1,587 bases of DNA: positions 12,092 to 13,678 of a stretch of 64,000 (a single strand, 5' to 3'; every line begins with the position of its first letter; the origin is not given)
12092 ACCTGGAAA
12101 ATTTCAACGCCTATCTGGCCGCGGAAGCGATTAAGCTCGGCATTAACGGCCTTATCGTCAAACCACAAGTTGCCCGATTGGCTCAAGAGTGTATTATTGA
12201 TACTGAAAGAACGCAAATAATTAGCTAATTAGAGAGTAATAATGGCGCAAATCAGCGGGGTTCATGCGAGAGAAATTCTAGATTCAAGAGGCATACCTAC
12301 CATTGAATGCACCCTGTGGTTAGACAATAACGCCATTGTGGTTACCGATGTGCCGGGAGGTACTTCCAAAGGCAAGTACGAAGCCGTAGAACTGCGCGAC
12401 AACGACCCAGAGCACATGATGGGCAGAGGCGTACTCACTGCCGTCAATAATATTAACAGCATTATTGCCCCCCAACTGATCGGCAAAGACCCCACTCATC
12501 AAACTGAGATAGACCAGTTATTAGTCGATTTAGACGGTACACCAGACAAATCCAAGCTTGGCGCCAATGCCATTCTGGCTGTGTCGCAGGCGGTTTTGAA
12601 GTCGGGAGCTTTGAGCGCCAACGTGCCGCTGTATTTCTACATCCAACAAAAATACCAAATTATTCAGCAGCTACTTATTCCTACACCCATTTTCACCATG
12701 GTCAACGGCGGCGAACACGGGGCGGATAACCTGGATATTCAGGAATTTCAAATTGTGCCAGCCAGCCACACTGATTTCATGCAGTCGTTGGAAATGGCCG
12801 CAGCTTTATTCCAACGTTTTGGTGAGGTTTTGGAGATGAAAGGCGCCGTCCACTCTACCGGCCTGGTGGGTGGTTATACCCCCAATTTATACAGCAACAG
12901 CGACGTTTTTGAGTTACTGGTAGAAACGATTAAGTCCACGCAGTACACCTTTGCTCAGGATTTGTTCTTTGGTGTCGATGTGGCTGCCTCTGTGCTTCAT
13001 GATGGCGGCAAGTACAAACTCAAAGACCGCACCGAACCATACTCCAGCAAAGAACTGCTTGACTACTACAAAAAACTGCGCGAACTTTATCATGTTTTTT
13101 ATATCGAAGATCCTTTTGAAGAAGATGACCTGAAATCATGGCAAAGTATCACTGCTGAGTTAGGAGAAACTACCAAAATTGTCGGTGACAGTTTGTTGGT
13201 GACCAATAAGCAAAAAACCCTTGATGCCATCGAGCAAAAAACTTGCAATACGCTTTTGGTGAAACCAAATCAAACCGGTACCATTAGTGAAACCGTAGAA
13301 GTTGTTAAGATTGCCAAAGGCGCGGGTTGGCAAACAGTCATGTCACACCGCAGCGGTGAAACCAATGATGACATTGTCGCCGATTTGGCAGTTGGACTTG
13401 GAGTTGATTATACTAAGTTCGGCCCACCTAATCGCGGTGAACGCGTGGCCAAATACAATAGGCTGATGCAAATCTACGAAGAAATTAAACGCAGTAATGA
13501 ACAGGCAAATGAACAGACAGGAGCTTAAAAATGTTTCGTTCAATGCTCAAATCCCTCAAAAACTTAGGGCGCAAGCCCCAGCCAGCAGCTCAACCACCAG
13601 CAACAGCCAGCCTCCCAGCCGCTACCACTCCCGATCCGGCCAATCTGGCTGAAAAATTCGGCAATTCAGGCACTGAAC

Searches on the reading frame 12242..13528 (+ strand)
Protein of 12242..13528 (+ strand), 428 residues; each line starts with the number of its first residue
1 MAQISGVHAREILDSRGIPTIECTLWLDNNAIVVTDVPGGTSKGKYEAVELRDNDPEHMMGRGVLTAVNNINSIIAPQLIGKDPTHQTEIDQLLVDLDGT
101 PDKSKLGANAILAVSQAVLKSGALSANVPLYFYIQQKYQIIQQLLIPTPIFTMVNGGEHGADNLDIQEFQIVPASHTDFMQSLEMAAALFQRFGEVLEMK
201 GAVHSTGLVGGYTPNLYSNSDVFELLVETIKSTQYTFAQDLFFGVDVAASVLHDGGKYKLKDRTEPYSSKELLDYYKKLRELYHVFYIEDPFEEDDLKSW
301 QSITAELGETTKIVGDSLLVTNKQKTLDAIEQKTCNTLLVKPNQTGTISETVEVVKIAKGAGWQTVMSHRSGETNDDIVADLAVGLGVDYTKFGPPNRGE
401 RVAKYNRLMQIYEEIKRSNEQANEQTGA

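Call 42: find_encoding_contigs(protein=window:12242-13528:+, flank=10000, max_places=1)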
Protein window:12242-13528:+ (428 aa): 5 contigs read that carry it; 1 place shown.
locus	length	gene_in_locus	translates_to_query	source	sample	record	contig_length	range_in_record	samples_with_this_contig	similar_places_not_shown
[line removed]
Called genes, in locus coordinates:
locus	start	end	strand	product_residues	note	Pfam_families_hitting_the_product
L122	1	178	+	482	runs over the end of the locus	PF26314:MptA_B_family, PF09594:GT87 (weak)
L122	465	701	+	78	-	-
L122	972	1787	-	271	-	PF00483:NTP_transferase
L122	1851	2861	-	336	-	-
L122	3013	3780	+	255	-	-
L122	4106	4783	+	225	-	PF01863:YgjP-like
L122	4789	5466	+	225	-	-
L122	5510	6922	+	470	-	PF02878:PGM_PMM_I, PF02879:PGM_PMM_II, PF02880:PGM_PMM_III, PF00408:PGM_PMM_IV (weak)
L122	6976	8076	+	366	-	PF01380:SIS, PF10432:bact-PGI_C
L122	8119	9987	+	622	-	PF01326:PPDK_N, PF02896:PEP-utilizers_C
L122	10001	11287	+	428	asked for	PF03952:Enolase_N, PF00113:Enolase_C, PF13378:MR_MLE_C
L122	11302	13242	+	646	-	PF01676:Metalloenzyme, PF06415:iPGM_N, PF00884:Sulfatase (weak)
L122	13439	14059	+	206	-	PF01726:LexA_DNA_bind, PF00717:Peptidase_S24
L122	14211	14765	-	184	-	PF01923:Cob_adeno_trans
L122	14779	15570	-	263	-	PF01996:F420_ligase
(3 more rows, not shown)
